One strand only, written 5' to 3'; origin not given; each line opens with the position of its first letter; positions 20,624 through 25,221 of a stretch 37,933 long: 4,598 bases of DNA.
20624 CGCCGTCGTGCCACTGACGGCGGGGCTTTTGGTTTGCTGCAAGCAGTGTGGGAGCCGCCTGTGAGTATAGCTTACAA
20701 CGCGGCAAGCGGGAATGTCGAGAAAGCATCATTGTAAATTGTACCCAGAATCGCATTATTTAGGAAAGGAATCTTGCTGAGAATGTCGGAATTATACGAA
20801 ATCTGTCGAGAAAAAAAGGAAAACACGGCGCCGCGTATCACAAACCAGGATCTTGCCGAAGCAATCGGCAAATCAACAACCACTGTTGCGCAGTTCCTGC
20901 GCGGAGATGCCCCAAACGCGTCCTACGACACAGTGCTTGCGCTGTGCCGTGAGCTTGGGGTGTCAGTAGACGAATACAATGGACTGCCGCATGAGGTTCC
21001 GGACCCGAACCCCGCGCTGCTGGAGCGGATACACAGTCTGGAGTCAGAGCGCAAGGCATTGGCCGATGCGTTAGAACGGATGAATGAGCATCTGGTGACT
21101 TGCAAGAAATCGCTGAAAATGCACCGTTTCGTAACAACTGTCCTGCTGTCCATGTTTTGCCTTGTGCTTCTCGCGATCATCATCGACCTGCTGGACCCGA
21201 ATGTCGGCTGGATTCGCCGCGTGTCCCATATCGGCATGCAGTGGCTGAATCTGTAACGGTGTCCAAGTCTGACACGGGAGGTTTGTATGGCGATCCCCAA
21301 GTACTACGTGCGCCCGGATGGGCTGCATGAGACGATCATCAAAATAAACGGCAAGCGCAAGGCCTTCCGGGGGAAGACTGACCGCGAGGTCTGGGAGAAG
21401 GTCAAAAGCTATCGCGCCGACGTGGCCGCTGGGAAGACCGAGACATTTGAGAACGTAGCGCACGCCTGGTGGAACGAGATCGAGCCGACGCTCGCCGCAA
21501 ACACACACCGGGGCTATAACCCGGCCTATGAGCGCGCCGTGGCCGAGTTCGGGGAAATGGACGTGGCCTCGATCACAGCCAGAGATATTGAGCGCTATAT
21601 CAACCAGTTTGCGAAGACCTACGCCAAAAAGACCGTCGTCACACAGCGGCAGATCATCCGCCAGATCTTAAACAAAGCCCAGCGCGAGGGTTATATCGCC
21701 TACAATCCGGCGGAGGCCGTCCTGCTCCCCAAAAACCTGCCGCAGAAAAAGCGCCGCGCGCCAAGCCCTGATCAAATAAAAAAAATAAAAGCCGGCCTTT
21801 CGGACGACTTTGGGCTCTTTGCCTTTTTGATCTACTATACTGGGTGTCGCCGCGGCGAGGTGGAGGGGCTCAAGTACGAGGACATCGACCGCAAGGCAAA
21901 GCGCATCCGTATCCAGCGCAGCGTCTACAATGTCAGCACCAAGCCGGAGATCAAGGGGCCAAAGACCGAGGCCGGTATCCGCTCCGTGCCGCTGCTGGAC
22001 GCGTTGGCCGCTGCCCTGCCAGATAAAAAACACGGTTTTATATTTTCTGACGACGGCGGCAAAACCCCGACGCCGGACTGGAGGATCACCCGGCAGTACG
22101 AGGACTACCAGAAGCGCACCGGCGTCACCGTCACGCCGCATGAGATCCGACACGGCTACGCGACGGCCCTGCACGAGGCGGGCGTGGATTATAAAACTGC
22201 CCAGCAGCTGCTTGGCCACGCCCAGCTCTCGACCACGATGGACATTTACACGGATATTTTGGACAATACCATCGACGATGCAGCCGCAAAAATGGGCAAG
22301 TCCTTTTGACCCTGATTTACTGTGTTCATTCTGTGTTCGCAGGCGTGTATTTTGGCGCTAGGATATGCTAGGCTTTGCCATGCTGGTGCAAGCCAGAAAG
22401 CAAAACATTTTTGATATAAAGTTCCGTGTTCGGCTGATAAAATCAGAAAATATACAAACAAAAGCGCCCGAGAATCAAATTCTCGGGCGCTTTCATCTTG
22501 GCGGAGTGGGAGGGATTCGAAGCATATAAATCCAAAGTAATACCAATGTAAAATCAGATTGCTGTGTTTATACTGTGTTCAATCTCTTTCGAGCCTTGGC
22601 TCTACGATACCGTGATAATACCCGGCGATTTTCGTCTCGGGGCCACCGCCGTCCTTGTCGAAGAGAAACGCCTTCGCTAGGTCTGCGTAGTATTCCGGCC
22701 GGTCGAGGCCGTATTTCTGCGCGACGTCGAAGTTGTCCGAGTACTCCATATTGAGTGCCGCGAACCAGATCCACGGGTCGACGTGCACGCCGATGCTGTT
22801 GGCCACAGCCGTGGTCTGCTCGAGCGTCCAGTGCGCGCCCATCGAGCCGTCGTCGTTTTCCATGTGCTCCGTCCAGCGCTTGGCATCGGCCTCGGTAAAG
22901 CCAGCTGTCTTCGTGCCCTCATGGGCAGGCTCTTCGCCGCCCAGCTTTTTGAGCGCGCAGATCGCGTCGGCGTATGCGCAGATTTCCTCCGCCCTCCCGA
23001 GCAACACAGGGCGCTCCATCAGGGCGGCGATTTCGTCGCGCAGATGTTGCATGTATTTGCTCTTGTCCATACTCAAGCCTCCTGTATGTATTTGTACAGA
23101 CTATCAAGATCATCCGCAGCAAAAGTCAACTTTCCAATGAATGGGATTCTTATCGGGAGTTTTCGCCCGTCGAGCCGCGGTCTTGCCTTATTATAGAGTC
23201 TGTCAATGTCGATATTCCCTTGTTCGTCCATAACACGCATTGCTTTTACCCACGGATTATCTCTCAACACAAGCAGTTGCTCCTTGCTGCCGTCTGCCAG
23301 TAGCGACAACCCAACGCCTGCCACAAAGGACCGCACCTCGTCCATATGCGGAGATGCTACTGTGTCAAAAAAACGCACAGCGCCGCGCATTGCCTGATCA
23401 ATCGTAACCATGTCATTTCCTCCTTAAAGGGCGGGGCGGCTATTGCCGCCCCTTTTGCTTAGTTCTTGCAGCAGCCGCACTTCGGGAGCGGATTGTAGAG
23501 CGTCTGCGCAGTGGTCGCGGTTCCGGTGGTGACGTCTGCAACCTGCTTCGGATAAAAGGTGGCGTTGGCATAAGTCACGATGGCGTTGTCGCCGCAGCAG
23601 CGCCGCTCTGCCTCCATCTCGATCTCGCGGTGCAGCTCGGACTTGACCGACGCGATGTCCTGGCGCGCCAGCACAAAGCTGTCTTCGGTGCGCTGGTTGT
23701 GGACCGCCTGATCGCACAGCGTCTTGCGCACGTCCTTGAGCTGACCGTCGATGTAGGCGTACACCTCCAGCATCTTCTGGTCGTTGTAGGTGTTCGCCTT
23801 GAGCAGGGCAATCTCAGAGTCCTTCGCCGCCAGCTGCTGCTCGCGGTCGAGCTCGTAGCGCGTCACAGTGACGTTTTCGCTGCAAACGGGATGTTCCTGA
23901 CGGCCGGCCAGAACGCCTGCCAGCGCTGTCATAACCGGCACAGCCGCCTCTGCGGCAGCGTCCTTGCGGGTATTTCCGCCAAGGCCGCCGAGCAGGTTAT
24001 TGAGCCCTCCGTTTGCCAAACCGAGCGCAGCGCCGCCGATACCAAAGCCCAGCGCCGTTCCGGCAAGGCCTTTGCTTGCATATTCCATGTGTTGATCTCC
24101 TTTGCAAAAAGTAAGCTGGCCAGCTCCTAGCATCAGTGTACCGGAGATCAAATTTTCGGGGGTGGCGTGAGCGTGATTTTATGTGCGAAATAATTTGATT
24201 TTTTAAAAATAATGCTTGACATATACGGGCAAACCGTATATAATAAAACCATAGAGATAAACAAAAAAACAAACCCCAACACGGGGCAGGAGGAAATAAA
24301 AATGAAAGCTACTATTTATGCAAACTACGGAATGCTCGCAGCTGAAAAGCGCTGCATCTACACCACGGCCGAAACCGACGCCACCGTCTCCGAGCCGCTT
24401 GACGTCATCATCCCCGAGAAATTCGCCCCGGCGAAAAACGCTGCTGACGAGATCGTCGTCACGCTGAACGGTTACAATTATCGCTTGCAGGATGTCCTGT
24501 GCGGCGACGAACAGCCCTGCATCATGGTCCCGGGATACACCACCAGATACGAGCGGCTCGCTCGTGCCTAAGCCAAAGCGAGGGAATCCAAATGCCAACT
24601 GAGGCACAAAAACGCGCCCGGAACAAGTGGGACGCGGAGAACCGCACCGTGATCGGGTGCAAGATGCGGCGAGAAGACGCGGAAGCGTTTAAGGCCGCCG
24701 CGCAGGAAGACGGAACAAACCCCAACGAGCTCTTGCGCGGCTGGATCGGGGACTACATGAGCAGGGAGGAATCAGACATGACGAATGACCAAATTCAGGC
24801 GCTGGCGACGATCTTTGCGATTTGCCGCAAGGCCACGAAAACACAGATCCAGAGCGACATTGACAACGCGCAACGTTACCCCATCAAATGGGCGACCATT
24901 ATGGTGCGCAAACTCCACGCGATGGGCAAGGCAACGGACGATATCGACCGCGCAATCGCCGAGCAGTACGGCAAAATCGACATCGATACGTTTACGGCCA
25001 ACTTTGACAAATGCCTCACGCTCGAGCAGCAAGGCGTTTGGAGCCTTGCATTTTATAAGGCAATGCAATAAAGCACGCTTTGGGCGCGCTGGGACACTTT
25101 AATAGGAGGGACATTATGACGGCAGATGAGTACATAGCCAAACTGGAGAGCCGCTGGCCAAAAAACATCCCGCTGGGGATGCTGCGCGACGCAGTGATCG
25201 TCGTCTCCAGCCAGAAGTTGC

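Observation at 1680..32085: Eight dispersed copies of a 17-bp GTGTC-N7-GACAC element: candidate parS-like site family spread round the whole phage circle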

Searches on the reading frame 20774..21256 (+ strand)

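Call 20: search_protein_families(library=phrogs, proteins=[window:20774-21256:+], max_evalue=0.001)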
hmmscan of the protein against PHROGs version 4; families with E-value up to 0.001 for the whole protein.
window:20774-21256:+ (160 aa): 3 families
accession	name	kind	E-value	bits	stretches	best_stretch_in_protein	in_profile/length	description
phrog_8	-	transcription regulation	1.3e-06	29.1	1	20-81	169-228/346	transcriptional regulator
phrog_6223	-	transcription regulation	2.9e-06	28.3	1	21-57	17-53/73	transcriptional repressor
phrog_4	-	transcription regulation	1.9e-05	24.9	1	21-67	147-190/400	transcriptional repressor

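Call 66: search_protein_families(library=pfam, proteins=[window:20774-21256:+], max_evalue=0.01)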
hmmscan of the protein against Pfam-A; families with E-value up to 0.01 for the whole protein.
window:20774-21256:+ (160 aa): 5 families
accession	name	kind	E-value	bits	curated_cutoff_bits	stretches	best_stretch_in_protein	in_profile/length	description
PF01381.28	HTH_3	-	1.5e-07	31.8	23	1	22-67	10-54/55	Helix-turn-helix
PF13443.12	HTH_26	-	8.8e-07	29.5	22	1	21-67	10-56/63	Cro/C1-type HTH DNA-binding domain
PF13560.12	HTH_31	-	1.2e-05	26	27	1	21-67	14-60/64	Helix-turn-helix domain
PF13412.12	HTH_24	-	5e-05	23.2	21.9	1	20-42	16-38/48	Winged helix-turn-helix DNA-binding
PF13404.12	HTH_AsnC-type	-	0.00098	19.3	27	1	20-39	16-35/42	AsnC-type helix-turn-helix domain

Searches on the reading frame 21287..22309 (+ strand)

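Call 6: search_protein_families(library=pfam, proteins=[window:21287-22309:+], max_evalue=0.01)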
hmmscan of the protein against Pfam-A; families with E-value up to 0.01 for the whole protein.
window:21287-22309:+ (340 aa): 5 families
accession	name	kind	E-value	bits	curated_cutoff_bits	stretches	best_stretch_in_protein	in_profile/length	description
PF00589.27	Phage_integrase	-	2.8e-21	76.5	27.1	1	179-326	28-170/172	Phage integrase family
PF22022.2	Phage_int_M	-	2e-09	38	27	1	54-144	1-92/96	Phage integrase central domain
PF14659.12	Phage_int_SAM_3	-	6.6e-07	29.9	22.6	1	53-107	1-56/58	Phage integrase, N-terminal SAM-like domain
PF13102.12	Phage_int_SAM_5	-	9.8e-05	23.1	22.3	1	63-142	11-93/98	Phage integrase SAM-like domain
PF13495.12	Phage_int_SAM_4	-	0.0042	17.9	27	0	69-127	14-74/85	Phage integrase, N-terminal SAM-like domain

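Call 7: search_protein_families(library=phrogs, proteins=[window:21287-22309:+], max_evalue=0.001)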
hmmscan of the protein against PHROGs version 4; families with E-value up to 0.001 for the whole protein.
window:21287-22309:+ (340 aa): 9 families
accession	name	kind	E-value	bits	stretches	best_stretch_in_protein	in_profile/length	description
phrog_1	-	integration and excision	3.4e-70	239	1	11-337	130-448/611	integrase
phrog_216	-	integration and excision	1e-29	104.6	1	120-336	18-236/301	integrase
phrog_7685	-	integration and excision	5.8e-12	46.7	1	267-338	167-237/240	integrase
phrog_7244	-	integration and excision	1.6e-08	35.2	1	69-202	91-226/263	integrase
phrog_23783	-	integration and excision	4.7e-07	30.9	1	19-144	23-151/162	integrase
phrog_34557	-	integration and excision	2.3e-06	28.4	1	266-328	109-170/183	integrase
phrog_23271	-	unknown function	1.2e-05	26.2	1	278-322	5-48/67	-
phrog_5127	-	integration and excision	4e-05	24.3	1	76-312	114-322/355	integrase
phrog_7269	-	integration and excision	0.00016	22.6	0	278-335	24-80/89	integrase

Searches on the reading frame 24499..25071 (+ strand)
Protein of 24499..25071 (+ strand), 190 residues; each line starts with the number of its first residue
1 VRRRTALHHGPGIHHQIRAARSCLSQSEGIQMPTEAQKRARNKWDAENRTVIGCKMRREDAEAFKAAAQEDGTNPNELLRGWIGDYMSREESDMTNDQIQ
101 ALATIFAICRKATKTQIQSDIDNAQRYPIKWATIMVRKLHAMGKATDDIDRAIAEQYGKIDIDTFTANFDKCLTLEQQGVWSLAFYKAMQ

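Call 21: search_protein_families(library=phrogs, proteins=[window:24499-25071:+], max_evalue=0.001)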
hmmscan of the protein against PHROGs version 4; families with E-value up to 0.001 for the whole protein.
window:24499-25071:+ (190 aa): 1 family
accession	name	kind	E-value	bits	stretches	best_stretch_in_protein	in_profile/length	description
phrog_876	-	transcription regulation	0.00073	20.1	1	31-100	50-119/239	transcriptional repressor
